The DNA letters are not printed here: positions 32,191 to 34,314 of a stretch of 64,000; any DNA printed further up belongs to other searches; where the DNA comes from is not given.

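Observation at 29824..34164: Nucleotidyltransferase paralogs (one fused to a class-V aminotransferase) beside a CDP-alcohol phosphatidyltransferase and an ATP-grasp enzyme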

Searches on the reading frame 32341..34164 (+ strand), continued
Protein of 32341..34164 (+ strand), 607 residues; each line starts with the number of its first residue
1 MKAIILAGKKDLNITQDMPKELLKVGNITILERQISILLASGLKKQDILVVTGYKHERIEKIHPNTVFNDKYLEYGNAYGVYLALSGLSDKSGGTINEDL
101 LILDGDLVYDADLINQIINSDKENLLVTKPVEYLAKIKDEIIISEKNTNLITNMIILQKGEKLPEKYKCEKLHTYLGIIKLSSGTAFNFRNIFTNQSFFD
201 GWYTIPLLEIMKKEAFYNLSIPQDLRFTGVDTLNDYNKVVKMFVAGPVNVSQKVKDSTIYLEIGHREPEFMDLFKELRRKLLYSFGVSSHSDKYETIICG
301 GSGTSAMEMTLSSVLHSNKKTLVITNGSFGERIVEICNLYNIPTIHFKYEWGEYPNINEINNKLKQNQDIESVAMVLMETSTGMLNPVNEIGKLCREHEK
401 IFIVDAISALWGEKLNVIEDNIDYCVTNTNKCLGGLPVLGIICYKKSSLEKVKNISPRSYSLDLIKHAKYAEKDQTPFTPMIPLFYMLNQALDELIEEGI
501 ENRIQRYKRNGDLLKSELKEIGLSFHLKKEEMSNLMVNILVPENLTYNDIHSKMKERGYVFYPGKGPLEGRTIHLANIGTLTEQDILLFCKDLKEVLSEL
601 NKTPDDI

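Call 25: find_encoding_contigs(protein=P0031, flank=10000, max_places=2)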
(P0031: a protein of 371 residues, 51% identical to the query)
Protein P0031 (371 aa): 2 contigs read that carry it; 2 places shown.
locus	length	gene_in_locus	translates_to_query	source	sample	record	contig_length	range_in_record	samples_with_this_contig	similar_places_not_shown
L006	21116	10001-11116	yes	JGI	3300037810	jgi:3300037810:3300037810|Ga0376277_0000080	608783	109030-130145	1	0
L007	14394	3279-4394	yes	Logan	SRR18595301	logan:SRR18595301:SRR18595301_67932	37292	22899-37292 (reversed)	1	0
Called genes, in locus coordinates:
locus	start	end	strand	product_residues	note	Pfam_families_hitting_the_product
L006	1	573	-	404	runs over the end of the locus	PF12704:MacB_PCD, PF02687:FtsX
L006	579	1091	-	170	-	-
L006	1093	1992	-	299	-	PF10633:NPCBM_assoc (faint)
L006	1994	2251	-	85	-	-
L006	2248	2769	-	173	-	PF18931:DUF5680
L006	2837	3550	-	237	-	PF02463:SMC_N (faint), PF25199:nSTAND_NTPase5 (faint), PF00005:ABC_tran, PF13304:AAA_21 (faint)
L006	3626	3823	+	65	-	PF01194:RNA_pol_N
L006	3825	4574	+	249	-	PF03372:Exo_endo_phos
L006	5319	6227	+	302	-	PF02355:SecD_SecF_C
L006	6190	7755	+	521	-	PF02355:SecD_SecF_C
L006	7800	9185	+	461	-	PF01554:MatE (weak), PF01943:Polysacc_synt, PF13440:Polysacc_synt_3, PF01554:MatE (weak)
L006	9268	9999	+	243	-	PF12804:NTP_transf_3, PF20202:DUF6564 (weak)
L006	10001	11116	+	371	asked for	PF00266:Aminotran_5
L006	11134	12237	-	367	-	PF01008:IF-2B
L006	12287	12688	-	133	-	PF04892:VanZ-LLP1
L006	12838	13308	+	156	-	PF08282:Hydrolase_3 (weak)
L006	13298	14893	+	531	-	PF12804:NTP_transf_3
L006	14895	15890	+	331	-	PF08013:GatZ_KbaZ-like (faint)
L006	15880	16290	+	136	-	PF01050:MannoseP_isomer (weak), PF07883:Cupin_2 (weak)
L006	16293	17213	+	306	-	PF13489:Methyltransf_23 (weak), PF08241:Methyltransf_11, PF08242:Methyltransf_12 (faint), PF13649:Methyltransf_25 (weak), PF13847:Methyltransf_31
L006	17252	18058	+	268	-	PF01066:CDP-OH_P_transf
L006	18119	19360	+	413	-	-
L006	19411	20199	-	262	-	-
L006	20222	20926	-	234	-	PF00483:NTP_transferase (faint), PF12804:NTP_transf_3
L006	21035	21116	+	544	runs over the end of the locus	PF02310:B12-binding, PF04055:Radical_SAM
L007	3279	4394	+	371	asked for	PF00266:Aminotran_5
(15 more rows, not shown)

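Call 26: find_encoding_contigs(protein=P0108, flank=10000, max_places=1)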
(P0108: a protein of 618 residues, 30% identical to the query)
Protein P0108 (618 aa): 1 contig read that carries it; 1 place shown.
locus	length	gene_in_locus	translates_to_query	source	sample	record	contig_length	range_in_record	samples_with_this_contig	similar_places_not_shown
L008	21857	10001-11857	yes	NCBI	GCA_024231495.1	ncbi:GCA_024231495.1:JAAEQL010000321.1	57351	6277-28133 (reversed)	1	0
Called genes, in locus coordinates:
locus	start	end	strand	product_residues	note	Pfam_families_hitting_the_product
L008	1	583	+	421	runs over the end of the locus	PF14559:TPR_19 (weak), PF13432:TPR_16, PF12895:ANAPC3 (weak), PF14559:TPR_19 (weak), PF13424:TPR_12 (weak), PF13432:TPR_16, PF14559:TPR_19 (weak), PF00515:TPR_1 (weak), +25 more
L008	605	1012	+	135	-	PF00293:NUDIX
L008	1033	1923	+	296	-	PF01008:IF-2B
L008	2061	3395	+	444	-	PF01839:FG-GAP (faint), PF13517:FG-GAP_3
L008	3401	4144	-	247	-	PF13085:Fer2_3, PF13187:Fer4_9 (faint), PF13183:Fer4_8, PF13237:Fer4_10, PF12838:Fer4_7, PF13534:Fer4_17 (weak)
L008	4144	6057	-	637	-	PF00890:FAD_binding_2, PF01266:DAO (weak), PF07992:Pyr_redox_2 (faint), PF02910:Succ_DH_flav_C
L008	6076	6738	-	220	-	PF01127:Sdh_cyt (faint)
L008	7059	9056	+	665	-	PF00133:tRNA-synt_1, PF01406:tRNA-synt_1e (weak), PF09334:tRNA-synt_1g, PF00133:tRNA-synt_1 (weak), PF19303:Anticodon_3, PF01588:tRNA_bind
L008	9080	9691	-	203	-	PF01300:Sua5_yciO_yrdC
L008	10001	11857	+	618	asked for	PF12804:NTP_transf_3, PF00266:Aminotran_5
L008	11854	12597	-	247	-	PF00535:Glycos_transf_2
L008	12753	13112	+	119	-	PF02410:RsfS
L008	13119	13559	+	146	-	PF02590:SPOUT_MTase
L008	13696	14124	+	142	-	PF00072:Response_reg (weak)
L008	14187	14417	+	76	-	PF09723:Zn_ribbon_8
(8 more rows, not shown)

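Call 27: find_encoding_contigs(protein=P0106, flank=10000, max_places=1)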
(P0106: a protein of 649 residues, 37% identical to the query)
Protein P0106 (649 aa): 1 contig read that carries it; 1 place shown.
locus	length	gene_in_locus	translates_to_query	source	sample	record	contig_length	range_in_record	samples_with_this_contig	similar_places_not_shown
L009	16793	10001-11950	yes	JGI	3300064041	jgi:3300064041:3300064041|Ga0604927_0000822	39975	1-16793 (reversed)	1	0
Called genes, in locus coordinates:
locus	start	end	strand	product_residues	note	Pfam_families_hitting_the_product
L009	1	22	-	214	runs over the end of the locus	-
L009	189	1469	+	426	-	PF17957:Big_7 (weak)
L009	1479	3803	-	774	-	PF07090:GATase1_like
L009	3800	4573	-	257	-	PF13709:DUF4159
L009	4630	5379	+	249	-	-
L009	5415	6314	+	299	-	PF18014:Acetyltransf_18 (faint)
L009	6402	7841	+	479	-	PF13717:Zn_ribbon_4, PF13719:Zn_ribbon_5 (weak), PF13176:TPR_7 (faint), PF13428:TPR_14 (faint), PF14559:TPR_19 (faint), PF00515:TPR_1 (faint), PF07719:TPR_2 (faint), PF13432:TPR_16, +3 more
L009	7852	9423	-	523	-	-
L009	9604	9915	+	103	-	-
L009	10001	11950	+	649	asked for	PF12804:NTP_transf_3 (weak), PF00266:Aminotran_5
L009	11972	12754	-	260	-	PF05708:Peptidase_C92 (faint)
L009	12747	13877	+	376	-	PF08240:ADH_N, PF00107:ADH_zinc_N, PF13602:ADH_zinc_N_2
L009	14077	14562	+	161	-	PF13411:MerR_1, PF00376:MerR, PF09278:MerR-DNA-bind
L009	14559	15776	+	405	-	PF00266:Aminotran_5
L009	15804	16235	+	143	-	PF01592:NifU_N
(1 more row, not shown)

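Call 59: search_protein_families(library=ncbifam, proteins=[L002:15896-16666:+, L002:16648-17568:+, L006:13298-14893:+, L003:7293-9134:-, L003:6028-7278:-], max_evalue=0.001)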
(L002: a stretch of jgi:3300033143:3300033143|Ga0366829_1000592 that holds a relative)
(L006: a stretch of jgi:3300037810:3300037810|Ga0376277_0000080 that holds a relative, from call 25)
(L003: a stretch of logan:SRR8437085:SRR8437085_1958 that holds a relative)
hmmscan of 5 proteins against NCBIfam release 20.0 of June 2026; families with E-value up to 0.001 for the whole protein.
L002:15896-16666:+ (256 aa): 21 families
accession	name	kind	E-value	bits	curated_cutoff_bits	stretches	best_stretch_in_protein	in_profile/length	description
NF041135.1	IPPtranDIPPsyn_Thcocales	equivalog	2.4e-20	72.9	580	1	2-242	1-225/419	bifunctional L-myo-inositol-1-phosphate cytidylyltransferase/CDP-L-myo-inositol myo-inositolphosphotransferase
TIGR03992.1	Arch_glmU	subfamily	6.6e-20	71.3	292.1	1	3-237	2-230/393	bifunctional sugar-1-phosphate nucleotidylyltransferase/acetyltransferase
NF045665.1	NTPtran_DVU1551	equivalog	6.9e-16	58.2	315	1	3-96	2-89/359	DVU_1551 family NTP transferase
NF041313.1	UDPGP_AglF_Halo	equivalog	7.6e-13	48.4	400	1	3-166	2-172/234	UTP--glucose-1-phosphate uridylyltransferase AglF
TIGR03310.1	matur_MocA_YgfJ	equivalog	3.4e-10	40.2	186.45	1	4-124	2-123/188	molybdenum cofactor cytidylyltransferase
TIGR01208.1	rmlA_long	equivalog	4.8e-10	38.8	320.25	1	3-246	1-245/353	glucose-1-phosphate thymidylyltransferase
NF049965.1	GlMnHpPGnyltfHddC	equivalog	6.2e-09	35.8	300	1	3-179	2-175/221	D-glycero-D-manno-heptose 1-phosphate guanosyltransferase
NF041173.1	Sug_nt_acttase_Thmprot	equivalog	3.3e-08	32.9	600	1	3-204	2-199/405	bifunctional sugar-1-phosphate nucleotidylyltransferase/acetyltransferase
NF045761.1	NAMPUrTaseMurU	equivalog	3.3e-07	30.4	250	1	3-83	2-81/226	N-acetylmuramate alpha-1-phosphate uridylyltransferase MurU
TIGR02623.1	G1P_cyt_trans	equivalog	3.7e-07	29.9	300.25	1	3-69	2-67/255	glucose-1-phosphate cytidylyltransferase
NF038362.1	Sden_1164_fam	equivalog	9.8e-07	28.5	300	1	3-140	3-148/266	Sden_1164 family protein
TIGR01173.1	glmU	equivalog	1.8e-06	27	366.85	1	3-136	2-134/452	bifunctional UDP-N-acetylglucosamine diphosphorylase/glucosamine-1-phosphate N-acetyltransferase GlmU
NF010935.0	PRK14355.1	equivalog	1.8e-06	26.9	718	1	3-118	5-120/459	bifunctional UDP-N-acetylglucosamine diphosphorylase/glucosamine-1-phosphate N-acetyltransferase GlmU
NF010934.1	PRK14354.1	equivalog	1.2e-05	24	450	1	4-72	2-66/447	bifunctional UDP-N-acetylglucosamine diphosphorylase/glucosamine-1-phosphate N-acetyltransferase GlmU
NF052502.1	man1P_GTase_Rv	exception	1.5e-05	24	440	1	3-71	2-69/352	mannose-1-phosphate guanylyltransferase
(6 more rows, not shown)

L002:16648-17568:+ (306 aa): 8 families
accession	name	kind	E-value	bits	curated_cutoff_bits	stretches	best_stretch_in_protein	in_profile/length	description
TIGR03431.1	PhnD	equivalog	6.7e-83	278.4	261.1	1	14-293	6-285/288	phosphonate ABC transporter substrate-binding protein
TIGR01098.1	3A0109s03R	subfamily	8.8e-78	261.3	112.05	1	13-257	5-251/253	phosphate/phosphite/phosphonate ABC transporter substrate-binding protein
TIGR04553.1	ABC_peri_selen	hypoth_equivalog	3e-50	171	250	1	39-296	1-264/266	putative selenate ABC transporter substrate-binding protein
TIGR01728.1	SsuA_fam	subfamily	8.8e-11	41.5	163.5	1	63-217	26-168/290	aliphatic sulfonate ABC transporter substrate-binding protein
NF049985.1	SBP_like_Rv1680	exception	2.7e-10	40.4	400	1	57-260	18-226/268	Rv1680 family SBP-like protein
TIGR02122.1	TRAP_TAXI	subfamily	1.4e-08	34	84.35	1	131-202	125-193/320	TAXI family TRAP transporter solute-binding subunit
NF008588.0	PRK11553.1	subfamily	1.4e-07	30.8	299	1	84-219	70-196/319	aliphatic sulfonate ABC transporter substrate-binding protein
NF040750.1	tetrathio_HK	equivalog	5.6e-07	28.4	750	1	126-222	96-192/555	tetrathionate respiration histidine kinase TtrS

L006:13298-14893:+ (531 aa): 23 families
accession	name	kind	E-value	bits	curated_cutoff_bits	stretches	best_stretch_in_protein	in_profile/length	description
TIGR03992.1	Arch_glmU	subfamily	3.4e-17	62.4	292.1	1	4-213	2-216/393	bifunctional sugar-1-phosphate nucleotidylyltransferase/acetyltransferase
NF041313.1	UDPGP_AglF_Halo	equivalog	1.4e-11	44.4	400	1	5-114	3-110/234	UTP--glucose-1-phosphate uridylyltransferase AglF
TIGR01099.1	galU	equivalog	4.1e-08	33.1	326.8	1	4-65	3-66/261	UTP--glucose-1-phosphate uridylyltransferase GalU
NF045665.1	NTPtran_DVU1551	equivalog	6e-07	28.8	315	1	5-64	3-59/359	DVU_1551 family NTP transferase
TIGR01208.1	rmlA_long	equivalog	8.2e-07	28.2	320.25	1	4-226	1-236/353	glucose-1-phosphate thymidylyltransferase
NF041173.1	Sug_nt_acttase_Thmprot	equivalog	2.8e-06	26.5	600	1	4-221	2-224/405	bifunctional sugar-1-phosphate nucleotidylyltransferase/acetyltransferase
NF049965.1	GlMnHpPGnyltfHddC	equivalog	5e-06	26.3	300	1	5-179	3-178/221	D-glycero-D-manno-heptose 1-phosphate guanosyltransferase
TIGR03310.1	matur_MocA_YgfJ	equivalog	6.8e-06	26.2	186.45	1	5-77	2-68/188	molybdenum cofactor cytidylyltransferase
NF010939.0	PRK14359.1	equivalog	7.9e-06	24.7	592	1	1-89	1-85/430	bifunctional UDP-N-acetylglucosamine diphosphorylase/glucosamine-1-phosphate N-acetyltransferase GlmU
NF045761.1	NAMPUrTaseMurU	equivalog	1.2e-05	25.3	250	1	4-62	2-62/226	N-acetylmuramate alpha-1-phosphate uridylyltransferase MurU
NF010932.0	PRK14352.1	equivalog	1.8e-05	23.6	611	1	4-114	8-115/488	bifunctional UDP-N-acetylglucosamine diphosphorylase/glucosamine-1-phosphate N-acetyltransferase GlmU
NF045697.1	MurNAcPUrMurU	equivalog_domain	1.9e-05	24.2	370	1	7-54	2-51/229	N-acetylmuramate alpha-1-phosphate uridylyltransferase MurU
NF045495.1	AdoCbiPCobY_Meth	equivalog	3.4e-05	23.4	250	1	6-139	4-136/195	adenosylcobinamide-phosphate guanylyltransferase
TIGR01173.1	glmU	equivalog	3.9e-05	22.7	366.85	1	4-83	2-76/452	bifunctional UDP-N-acetylglucosamine diphosphorylase/glucosamine-1-phosphate N-acetyltransferase GlmU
NF001183.0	PRK00155.1-3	subfamily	4.1e-05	23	166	1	5-51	4-50/237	D-ribitol-5-phosphate cytidylyltransferase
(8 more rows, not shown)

L003:7293-9134:- (613 aa): 0 families

L003:6028-7278:- (416 aa): 0 families
